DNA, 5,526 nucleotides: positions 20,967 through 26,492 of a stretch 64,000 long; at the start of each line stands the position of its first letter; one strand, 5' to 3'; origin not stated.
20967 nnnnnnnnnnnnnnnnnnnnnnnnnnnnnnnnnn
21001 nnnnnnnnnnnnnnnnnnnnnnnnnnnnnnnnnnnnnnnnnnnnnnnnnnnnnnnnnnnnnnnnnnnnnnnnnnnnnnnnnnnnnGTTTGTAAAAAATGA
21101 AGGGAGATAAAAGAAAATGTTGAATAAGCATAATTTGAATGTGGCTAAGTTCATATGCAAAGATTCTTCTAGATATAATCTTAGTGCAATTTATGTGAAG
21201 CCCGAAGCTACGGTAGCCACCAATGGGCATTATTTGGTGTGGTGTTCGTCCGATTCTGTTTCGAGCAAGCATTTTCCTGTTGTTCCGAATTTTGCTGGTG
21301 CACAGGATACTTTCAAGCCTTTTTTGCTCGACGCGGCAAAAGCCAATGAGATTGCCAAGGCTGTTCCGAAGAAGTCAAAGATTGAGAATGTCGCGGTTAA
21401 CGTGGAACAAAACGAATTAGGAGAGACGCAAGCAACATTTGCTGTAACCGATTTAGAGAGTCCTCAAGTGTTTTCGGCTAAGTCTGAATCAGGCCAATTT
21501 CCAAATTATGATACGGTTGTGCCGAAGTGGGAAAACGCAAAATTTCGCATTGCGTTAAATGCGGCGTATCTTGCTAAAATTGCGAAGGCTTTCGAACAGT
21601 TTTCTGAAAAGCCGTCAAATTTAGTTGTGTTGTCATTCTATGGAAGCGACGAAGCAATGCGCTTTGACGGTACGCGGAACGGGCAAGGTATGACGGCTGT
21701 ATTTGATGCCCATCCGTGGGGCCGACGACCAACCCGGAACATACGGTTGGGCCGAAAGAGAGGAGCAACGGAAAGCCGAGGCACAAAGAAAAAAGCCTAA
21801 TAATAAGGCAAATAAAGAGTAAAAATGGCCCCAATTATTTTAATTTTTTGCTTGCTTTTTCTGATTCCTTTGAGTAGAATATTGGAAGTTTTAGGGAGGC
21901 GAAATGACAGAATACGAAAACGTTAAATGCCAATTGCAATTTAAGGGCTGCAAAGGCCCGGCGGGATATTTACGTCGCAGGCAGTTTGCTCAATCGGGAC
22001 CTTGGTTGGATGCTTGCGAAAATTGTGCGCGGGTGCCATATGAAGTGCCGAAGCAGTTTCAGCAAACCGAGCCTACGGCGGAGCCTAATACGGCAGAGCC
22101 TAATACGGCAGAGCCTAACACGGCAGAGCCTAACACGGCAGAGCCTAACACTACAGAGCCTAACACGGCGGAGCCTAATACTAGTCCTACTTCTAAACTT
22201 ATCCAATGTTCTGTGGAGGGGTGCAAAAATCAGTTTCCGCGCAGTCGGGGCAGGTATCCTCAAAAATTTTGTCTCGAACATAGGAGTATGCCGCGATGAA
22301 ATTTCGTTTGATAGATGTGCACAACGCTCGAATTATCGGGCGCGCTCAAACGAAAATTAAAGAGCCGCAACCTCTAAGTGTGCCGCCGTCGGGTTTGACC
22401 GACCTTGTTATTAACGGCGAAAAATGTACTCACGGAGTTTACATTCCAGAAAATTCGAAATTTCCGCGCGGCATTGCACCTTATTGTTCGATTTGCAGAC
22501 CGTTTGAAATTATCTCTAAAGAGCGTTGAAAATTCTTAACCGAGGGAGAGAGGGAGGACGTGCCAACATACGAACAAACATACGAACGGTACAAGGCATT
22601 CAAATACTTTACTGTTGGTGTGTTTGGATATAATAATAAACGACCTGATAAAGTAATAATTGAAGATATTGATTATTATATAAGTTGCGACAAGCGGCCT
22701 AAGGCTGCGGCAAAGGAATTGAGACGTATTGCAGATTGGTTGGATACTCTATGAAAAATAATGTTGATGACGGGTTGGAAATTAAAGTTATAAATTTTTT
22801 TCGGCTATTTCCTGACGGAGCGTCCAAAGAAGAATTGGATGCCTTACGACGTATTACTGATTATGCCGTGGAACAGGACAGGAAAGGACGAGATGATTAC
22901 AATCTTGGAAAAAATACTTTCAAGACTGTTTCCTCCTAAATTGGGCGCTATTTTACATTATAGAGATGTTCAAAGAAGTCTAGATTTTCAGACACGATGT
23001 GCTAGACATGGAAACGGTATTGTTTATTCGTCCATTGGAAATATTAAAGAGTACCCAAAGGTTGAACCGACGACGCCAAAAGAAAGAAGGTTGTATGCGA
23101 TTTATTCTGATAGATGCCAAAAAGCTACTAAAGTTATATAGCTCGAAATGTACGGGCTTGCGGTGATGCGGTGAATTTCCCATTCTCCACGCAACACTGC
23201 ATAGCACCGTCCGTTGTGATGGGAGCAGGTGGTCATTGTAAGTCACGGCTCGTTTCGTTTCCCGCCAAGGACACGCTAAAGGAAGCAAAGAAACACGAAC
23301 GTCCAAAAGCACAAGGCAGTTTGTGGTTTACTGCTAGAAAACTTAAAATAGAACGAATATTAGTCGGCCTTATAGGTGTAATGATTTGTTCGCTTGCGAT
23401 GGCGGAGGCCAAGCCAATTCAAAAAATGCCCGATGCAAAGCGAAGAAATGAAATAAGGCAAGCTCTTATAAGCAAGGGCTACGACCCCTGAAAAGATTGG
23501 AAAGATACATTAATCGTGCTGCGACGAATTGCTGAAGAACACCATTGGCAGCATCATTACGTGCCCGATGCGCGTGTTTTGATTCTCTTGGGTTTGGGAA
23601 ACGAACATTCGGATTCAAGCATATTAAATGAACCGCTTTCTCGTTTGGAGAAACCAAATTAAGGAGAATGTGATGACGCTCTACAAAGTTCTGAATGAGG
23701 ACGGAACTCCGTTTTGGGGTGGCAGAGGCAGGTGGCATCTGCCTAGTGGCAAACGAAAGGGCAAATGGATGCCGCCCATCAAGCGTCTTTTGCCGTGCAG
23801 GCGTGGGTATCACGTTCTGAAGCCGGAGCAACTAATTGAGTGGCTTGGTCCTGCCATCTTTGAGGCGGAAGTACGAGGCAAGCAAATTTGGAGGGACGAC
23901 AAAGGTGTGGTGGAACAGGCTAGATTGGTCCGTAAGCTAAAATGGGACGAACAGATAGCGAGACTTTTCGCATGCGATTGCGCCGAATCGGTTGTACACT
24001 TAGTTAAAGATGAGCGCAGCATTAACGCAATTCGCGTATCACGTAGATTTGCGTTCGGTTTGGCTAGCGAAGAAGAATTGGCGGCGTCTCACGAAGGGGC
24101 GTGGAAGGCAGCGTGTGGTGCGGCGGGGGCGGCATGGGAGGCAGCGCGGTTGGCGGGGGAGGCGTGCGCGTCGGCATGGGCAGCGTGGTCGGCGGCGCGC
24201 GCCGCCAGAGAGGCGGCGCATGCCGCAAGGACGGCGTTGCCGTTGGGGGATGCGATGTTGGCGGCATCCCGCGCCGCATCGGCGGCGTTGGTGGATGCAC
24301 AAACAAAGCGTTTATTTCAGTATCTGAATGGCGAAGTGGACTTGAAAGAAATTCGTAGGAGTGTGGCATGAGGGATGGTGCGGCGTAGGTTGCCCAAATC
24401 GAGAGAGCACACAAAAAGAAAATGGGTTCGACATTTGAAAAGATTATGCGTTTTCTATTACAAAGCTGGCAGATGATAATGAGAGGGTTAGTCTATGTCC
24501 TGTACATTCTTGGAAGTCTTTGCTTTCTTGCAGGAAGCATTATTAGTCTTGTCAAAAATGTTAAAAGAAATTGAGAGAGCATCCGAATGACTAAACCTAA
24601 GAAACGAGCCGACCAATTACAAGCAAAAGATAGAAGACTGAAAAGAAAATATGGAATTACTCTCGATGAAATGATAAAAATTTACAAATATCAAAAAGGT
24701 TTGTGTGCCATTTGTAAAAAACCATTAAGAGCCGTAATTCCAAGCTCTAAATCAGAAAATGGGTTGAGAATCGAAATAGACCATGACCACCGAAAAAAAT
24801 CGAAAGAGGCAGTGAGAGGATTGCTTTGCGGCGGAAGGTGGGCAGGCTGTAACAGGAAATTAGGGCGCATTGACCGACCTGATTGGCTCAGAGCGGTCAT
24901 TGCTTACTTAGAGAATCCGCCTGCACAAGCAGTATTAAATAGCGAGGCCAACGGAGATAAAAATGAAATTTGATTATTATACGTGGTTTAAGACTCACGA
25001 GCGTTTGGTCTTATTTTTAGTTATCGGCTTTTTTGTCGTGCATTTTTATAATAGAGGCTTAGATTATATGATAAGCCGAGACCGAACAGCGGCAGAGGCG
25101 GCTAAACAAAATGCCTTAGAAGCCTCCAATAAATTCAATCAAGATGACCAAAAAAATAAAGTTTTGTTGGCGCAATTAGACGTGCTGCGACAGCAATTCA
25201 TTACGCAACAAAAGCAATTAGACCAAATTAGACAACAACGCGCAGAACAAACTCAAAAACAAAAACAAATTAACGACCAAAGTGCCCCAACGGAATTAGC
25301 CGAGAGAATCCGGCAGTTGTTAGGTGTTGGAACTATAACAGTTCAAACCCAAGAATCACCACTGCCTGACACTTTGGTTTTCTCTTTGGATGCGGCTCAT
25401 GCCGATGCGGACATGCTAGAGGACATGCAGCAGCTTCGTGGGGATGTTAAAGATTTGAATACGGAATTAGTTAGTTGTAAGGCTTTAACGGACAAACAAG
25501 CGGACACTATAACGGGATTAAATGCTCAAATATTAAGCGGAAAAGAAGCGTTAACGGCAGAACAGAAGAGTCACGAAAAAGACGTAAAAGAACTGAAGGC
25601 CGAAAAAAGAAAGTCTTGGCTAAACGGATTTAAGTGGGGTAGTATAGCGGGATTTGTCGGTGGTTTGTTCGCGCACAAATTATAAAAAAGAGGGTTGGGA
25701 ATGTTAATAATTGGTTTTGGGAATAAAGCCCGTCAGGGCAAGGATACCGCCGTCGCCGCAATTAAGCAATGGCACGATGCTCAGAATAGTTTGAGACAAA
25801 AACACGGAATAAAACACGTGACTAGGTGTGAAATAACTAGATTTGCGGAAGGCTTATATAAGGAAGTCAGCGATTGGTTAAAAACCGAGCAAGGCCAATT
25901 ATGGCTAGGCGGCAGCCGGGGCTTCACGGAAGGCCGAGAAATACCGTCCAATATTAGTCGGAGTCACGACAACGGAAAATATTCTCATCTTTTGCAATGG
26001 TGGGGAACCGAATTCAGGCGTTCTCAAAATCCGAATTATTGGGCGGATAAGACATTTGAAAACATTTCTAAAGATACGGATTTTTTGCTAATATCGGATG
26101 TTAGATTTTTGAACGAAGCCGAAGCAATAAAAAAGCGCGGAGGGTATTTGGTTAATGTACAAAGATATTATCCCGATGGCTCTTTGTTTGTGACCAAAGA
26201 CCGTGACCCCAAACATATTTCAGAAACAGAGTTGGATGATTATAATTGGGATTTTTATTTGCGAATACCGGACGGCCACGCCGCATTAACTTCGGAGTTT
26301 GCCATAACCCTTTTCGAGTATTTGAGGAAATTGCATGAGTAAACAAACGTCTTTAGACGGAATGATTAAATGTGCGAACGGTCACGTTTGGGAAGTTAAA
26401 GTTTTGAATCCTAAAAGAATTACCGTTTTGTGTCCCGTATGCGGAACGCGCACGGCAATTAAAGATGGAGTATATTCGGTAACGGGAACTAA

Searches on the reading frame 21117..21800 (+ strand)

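Call 3: search_protein_families(library=pfam, proteins=[window:21117-21800:+], max_evalue=0.01)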
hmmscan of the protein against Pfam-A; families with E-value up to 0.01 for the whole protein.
window:21117-21800:+ (227 aa): 0 families

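Call 5: search_protein_families(library=phrogs, proteins=[window:21117-21800:+], max_evalue=0.01)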
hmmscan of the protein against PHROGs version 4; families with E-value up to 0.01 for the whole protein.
window:21117-21800:+ (227 aa): 3 families
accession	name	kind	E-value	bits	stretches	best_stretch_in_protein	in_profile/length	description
phrog_3007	-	DNA, RNA and nucleotide metabolism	2.6e-18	67.5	1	15-184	19-168/190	RusA-like Holliday junction resolvase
phrog_947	-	DNA, RNA and nucleotide metabolism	3.5e-06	27.2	1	9-184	142-292/368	DNA polymerase processivity factor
phrog_6615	-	DNA, RNA and nucleotide metabolism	0.0071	17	0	123-173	68-122/214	DNA polymerase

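Call 38: search_protein_families(library=ncbifam, proteins=[window:21117-21800:+], max_evalue=0.01)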
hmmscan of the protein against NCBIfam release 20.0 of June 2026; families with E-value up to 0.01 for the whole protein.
window:21117-21800:+ (227 aa): 1 family
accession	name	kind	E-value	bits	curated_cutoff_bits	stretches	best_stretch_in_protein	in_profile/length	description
TIGR00663.1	dnan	equivalog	0.0027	16.7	137.65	1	13-174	145-285/367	DNA polymerase III subunit beta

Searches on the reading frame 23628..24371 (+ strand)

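Call 23: search_protein_families(library=phrogs, proteins=[window:23628-24371:+], max_evalue=0.00001)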
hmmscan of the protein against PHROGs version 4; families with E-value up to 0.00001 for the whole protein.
window:23628-24371:+ (247 aa): 1 family
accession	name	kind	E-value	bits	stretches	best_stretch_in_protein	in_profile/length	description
phrog_18326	-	unknown function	3.5e-16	60.4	1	102-237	57-194/203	-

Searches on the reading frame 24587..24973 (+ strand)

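Call 23: search_protein_families(library=phrogs, proteins=[window:24587-24973:+], max_evalue=0.00001)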
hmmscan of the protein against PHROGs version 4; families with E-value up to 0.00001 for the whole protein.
window:24587-24973:+ (128 aa): 5 families
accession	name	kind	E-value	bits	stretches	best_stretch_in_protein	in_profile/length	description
phrog_307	-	DNA, RNA and nucleotide metabolism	5.1e-24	86.9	1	5-120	88-188/334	endonuclease VII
phrog_2914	-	DNA, RNA and nucleotide metabolism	1e-22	81.8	1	5-118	63-162/190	endonuclease VII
phrog_2633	-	DNA, RNA and nucleotide metabolism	1.2e-18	68.6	1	6-110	51-138/142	endonuclease VII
phrog_423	-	DNA, RNA and nucleotide metabolism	4.6e-10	40.7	1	29-96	15-68/159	endonuclease VII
phrog_1035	-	DNA, RNA and nucleotide metabolism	2.7e-07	31.7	1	10-105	132-223/271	endonuclease VII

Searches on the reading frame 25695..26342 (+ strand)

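Call 23: search_protein_families(library=phrogs, proteins=[window:25695-26342:+], max_evalue=0.00001)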
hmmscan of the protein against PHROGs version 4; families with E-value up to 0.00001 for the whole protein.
window:25695-26342:+ (215 aa): 1 family
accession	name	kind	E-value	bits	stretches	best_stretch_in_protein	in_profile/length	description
phrog_139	-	other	6.5e-26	92.5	1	1-202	81-256/342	deoxynucleoside monophosphate kinase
